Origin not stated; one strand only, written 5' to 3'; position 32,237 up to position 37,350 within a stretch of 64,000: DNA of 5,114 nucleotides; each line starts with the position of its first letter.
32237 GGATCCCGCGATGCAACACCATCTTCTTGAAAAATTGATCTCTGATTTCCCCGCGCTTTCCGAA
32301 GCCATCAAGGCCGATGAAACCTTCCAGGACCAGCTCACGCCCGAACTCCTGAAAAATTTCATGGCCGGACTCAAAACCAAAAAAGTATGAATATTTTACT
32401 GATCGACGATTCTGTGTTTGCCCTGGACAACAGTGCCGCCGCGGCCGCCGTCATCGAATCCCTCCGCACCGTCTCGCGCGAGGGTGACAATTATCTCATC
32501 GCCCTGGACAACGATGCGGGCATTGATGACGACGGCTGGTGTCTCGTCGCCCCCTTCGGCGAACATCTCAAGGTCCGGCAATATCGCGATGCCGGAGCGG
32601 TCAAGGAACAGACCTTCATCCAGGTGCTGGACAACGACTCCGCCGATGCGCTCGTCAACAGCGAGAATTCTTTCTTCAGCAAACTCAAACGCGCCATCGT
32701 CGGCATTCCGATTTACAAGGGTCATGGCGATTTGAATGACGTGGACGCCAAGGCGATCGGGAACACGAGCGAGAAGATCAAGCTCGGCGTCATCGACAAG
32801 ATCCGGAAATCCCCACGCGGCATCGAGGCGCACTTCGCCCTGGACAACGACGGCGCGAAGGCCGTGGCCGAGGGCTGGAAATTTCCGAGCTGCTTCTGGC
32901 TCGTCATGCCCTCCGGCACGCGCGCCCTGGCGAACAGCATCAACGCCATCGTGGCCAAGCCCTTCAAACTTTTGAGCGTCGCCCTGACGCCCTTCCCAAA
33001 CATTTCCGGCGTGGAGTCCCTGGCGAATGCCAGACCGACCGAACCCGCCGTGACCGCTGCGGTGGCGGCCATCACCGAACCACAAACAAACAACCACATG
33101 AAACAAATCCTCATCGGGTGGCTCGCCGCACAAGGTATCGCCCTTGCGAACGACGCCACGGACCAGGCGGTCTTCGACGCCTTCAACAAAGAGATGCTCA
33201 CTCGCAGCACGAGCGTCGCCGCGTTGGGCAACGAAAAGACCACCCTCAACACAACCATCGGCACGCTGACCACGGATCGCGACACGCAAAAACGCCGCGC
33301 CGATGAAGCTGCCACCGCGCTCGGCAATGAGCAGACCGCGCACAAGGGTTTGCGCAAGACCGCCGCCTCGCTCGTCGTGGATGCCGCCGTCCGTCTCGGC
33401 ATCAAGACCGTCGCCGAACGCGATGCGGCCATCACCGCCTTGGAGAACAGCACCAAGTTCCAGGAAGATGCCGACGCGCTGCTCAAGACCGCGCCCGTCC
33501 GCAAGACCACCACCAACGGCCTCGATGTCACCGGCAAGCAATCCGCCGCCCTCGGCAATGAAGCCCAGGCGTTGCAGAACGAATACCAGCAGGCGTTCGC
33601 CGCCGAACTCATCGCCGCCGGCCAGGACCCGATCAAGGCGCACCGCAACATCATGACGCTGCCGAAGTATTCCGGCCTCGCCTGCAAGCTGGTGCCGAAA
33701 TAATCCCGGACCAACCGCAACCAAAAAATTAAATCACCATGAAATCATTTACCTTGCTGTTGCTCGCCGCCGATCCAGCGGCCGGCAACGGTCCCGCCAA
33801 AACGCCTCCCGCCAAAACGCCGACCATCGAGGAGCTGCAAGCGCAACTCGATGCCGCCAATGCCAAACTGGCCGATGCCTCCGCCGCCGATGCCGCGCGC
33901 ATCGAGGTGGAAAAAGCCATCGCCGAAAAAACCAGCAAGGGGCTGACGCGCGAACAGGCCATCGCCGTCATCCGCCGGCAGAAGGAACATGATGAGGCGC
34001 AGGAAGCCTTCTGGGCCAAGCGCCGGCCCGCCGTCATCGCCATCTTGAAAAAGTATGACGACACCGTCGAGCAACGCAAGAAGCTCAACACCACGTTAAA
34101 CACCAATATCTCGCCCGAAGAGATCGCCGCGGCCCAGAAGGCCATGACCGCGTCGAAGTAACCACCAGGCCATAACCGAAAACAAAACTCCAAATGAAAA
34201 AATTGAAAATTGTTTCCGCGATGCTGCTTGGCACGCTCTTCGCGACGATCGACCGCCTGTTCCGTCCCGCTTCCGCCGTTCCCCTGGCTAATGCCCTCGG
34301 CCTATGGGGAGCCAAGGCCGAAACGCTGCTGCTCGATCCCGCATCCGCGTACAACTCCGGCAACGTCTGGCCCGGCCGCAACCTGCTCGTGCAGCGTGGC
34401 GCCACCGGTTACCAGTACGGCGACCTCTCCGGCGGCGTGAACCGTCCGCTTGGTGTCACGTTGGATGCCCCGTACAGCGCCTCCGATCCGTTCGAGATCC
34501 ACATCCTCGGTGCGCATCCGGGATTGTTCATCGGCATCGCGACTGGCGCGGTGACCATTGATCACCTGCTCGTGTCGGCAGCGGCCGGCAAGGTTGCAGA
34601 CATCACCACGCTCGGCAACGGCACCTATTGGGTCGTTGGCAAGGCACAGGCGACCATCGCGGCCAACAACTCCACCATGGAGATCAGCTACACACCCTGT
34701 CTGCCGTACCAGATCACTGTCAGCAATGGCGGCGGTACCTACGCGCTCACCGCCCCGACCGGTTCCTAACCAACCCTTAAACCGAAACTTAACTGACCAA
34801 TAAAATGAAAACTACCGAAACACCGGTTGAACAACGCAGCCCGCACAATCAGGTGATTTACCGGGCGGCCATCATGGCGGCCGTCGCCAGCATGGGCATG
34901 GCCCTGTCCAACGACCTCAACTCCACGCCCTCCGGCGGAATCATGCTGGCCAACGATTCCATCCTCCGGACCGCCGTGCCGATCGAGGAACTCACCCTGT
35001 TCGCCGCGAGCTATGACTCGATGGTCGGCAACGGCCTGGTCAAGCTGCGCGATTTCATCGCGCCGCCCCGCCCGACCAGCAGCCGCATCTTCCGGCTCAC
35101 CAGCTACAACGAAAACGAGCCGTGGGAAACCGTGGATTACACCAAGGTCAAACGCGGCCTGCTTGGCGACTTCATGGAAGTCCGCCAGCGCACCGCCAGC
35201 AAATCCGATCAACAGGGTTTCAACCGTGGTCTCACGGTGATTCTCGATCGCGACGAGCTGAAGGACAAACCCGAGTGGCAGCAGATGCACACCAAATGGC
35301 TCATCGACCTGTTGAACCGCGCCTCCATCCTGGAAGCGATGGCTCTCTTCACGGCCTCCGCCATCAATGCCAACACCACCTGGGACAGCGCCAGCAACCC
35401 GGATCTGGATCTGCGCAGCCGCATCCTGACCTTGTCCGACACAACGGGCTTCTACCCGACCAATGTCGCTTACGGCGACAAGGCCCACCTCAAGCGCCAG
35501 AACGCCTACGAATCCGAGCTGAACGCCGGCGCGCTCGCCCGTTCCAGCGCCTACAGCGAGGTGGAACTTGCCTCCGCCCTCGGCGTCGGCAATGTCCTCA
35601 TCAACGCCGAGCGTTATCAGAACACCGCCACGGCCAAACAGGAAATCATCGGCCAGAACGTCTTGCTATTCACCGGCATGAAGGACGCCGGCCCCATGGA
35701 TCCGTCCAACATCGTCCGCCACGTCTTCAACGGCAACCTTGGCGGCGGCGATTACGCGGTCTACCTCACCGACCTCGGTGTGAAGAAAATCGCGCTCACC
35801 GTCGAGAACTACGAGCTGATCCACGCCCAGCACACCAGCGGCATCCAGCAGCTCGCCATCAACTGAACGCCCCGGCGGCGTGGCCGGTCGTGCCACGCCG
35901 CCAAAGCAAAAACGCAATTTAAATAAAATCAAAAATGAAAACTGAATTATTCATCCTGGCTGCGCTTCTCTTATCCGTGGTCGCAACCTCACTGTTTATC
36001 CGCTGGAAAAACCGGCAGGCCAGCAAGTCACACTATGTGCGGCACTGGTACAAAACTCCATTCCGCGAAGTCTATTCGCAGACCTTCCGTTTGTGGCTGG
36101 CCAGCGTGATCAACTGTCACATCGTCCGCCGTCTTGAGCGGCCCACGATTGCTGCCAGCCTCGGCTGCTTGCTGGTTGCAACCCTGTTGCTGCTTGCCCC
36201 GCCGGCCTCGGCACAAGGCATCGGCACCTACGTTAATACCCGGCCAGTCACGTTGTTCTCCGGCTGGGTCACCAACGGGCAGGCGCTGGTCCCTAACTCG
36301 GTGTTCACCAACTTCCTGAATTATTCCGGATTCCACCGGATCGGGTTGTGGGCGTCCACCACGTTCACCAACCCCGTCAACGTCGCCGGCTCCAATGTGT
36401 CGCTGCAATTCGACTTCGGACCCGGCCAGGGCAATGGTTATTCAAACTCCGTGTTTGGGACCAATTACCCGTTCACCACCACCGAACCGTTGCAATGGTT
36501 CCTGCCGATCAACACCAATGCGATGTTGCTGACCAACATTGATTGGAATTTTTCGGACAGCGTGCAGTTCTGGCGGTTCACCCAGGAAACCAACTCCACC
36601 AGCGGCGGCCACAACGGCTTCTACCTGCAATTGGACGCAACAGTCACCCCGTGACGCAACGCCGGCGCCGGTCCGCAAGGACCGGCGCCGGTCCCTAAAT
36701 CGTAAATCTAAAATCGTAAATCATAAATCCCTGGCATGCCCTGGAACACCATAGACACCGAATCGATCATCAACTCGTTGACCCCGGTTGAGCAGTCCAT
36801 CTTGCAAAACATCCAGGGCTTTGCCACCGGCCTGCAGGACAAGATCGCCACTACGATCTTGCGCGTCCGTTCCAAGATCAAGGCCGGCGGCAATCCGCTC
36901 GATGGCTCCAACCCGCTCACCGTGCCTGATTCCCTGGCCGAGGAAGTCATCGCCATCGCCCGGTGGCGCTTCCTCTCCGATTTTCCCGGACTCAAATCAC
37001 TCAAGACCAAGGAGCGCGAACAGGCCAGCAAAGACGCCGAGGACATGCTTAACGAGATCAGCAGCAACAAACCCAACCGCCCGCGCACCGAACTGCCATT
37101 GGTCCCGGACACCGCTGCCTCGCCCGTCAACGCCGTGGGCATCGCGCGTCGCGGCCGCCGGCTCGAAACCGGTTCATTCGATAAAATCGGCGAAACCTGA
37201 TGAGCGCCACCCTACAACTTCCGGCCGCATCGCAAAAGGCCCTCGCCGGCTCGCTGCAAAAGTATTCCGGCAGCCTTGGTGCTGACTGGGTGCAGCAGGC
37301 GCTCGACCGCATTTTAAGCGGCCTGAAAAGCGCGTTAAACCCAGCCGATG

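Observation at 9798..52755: Complete Mu-like transposable prophage with mappable ends, end-site repeats and target-site duplication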

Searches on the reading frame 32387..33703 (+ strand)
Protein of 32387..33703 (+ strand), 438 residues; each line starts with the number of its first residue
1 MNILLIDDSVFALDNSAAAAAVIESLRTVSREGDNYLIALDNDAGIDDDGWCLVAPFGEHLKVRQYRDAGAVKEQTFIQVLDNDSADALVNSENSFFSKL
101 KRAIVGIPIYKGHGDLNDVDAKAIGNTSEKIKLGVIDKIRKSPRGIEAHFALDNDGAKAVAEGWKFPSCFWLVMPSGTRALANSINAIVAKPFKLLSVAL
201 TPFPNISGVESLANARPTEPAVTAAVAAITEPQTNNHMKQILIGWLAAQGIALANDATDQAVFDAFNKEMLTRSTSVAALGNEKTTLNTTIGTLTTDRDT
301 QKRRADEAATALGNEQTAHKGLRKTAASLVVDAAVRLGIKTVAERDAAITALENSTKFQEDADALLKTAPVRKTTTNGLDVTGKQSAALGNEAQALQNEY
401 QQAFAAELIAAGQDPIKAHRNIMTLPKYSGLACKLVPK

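Call 11: search_protein_families(library=pfam, proteins=[window:32387-33703:+], max_evalue=0.01)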
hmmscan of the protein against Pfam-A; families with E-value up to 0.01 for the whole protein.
window:32387-33703:+ (438 aa): 0 families

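Call 13: search_protein_families(library=phrogs, proteins=[window:32387-33703:+], max_evalue=0.01)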
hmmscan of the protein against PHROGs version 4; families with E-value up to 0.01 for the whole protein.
window:32387-33703:+ (438 aa): 1 family
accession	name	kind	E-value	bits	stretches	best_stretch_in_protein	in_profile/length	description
phrog_328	-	head and packaging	0.00019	22.2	1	191-398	135-322/339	head maturation protease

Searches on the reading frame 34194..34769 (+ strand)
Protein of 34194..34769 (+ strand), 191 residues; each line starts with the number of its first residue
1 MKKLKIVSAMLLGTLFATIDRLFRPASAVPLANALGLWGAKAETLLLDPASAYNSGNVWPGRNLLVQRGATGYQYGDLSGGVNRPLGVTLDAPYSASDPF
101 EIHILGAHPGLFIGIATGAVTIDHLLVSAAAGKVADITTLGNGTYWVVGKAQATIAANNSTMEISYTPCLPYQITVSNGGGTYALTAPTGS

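Call 11: search_protein_families(library=pfam, proteins=[window:34194-34769:+], max_evalue=0.01)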
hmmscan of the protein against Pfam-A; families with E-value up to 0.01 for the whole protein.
window:34194-34769:+ (191 aa): 0 families

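Call 13: search_protein_families(library=phrogs, proteins=[window:34194-34769:+], max_evalue=0.01)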
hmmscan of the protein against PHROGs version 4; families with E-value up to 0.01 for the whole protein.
window:34194-34769:+ (191 aa): 1 family
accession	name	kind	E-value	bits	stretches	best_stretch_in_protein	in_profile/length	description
phrog_673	-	head and packaging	0.00095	20.2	1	77-164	47-126/260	head scaffolding protein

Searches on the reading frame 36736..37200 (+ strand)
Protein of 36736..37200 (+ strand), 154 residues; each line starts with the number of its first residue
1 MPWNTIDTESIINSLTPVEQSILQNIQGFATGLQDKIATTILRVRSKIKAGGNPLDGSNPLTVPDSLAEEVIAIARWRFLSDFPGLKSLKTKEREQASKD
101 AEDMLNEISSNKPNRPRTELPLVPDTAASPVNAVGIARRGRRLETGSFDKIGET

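Call 11: search_protein_families(library=pfam, proteins=[window:36736-37200:+], max_evalue=0.01)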
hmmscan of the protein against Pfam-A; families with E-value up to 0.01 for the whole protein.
window:36736-37200:+ (154 aa): 0 families

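Call 13: search_protein_families(library=phrogs, proteins=[window:36736-37200:+], max_evalue=0.01)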
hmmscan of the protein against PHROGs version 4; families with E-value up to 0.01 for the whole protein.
window:36736-37200:+ (154 aa): 1 family
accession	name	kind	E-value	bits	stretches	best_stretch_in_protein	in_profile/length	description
phrog_195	-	connector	0.0017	18.6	1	56-143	220-296/386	head-tail adaptor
